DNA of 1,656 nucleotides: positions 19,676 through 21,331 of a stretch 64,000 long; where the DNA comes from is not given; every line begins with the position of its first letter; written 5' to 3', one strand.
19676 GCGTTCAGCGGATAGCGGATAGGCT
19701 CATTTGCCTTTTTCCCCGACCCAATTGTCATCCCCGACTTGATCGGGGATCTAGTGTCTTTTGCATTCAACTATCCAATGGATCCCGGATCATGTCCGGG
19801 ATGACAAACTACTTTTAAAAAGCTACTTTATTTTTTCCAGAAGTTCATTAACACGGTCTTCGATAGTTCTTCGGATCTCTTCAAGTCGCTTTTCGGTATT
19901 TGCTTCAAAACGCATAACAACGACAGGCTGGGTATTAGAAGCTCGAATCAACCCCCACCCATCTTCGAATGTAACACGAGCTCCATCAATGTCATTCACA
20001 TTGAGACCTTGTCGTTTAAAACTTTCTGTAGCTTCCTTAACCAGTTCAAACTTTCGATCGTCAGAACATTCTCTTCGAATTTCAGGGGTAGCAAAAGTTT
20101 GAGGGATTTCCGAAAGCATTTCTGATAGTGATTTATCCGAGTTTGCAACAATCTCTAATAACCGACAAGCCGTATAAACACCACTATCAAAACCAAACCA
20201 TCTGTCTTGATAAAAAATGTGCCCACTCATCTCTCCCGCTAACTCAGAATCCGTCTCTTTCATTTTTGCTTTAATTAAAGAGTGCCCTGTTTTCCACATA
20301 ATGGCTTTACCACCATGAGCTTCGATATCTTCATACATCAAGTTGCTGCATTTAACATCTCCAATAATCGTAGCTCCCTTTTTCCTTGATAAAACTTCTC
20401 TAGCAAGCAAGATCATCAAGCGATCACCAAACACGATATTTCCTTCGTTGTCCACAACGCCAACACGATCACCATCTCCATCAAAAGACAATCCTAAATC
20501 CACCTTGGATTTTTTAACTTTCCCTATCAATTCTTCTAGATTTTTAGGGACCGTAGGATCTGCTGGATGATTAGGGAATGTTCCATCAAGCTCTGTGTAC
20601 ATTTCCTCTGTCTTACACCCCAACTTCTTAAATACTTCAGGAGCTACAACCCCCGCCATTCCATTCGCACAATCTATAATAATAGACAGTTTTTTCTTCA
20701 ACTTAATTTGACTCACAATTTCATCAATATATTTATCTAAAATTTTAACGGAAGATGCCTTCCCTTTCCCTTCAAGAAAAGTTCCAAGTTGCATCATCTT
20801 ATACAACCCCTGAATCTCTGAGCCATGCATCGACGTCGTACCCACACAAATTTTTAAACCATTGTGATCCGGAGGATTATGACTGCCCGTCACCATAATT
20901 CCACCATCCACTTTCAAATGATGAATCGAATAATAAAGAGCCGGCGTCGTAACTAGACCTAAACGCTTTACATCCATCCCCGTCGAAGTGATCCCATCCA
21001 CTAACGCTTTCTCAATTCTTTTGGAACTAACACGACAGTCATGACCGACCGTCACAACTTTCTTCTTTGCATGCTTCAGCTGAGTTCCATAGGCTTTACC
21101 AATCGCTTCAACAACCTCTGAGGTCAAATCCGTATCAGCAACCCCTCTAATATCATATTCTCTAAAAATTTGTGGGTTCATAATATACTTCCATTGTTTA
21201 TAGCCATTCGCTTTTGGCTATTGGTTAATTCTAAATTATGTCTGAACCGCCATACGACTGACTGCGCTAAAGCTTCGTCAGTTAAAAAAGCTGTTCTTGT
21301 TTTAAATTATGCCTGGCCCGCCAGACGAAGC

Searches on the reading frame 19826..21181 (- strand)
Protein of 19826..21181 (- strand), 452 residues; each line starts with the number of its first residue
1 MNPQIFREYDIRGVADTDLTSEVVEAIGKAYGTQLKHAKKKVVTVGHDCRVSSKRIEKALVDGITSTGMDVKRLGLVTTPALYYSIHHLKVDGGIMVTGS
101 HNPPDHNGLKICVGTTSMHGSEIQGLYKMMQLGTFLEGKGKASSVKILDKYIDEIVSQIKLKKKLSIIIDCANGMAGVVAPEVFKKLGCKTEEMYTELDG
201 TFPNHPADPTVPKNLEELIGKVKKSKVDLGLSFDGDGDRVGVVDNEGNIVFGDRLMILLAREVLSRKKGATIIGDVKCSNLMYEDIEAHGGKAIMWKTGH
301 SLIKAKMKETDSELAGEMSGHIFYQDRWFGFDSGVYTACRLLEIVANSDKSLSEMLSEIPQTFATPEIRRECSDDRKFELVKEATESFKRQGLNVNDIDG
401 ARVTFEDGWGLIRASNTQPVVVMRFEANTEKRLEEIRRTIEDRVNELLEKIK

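Call 52: search_protein_families(library=pfam, proteins=[window:19826-21181:-])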
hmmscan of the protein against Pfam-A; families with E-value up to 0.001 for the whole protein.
window:19826-21181:- (452 aa): 4 families
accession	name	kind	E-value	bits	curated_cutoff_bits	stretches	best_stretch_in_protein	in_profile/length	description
PF02878.22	PGM_PMM_I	-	1.4e-35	122.4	22.5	1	4-115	2-115/138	Phosphoglucomutase/phosphomannomutase, alpha/beta/alpha domain I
PF02880.22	PGM_PMM_III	-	3.5e-28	98.5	20.7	1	252-362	2-114/115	Phosphoglucomutase/phosphomannomutase, alpha/beta/alpha domain III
PF02879.22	PGM_PMM_II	-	1.8e-27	96.3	29.3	1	149-247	1-103/103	Phosphoglucomutase/phosphomannomutase, alpha/beta/alpha domain II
PF00408.26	PGM_PMM_IV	-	8.5e-14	51.8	23.1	1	367-441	1-66/68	Phosphoglucomutase/phosphomannomutase, C-terminal domain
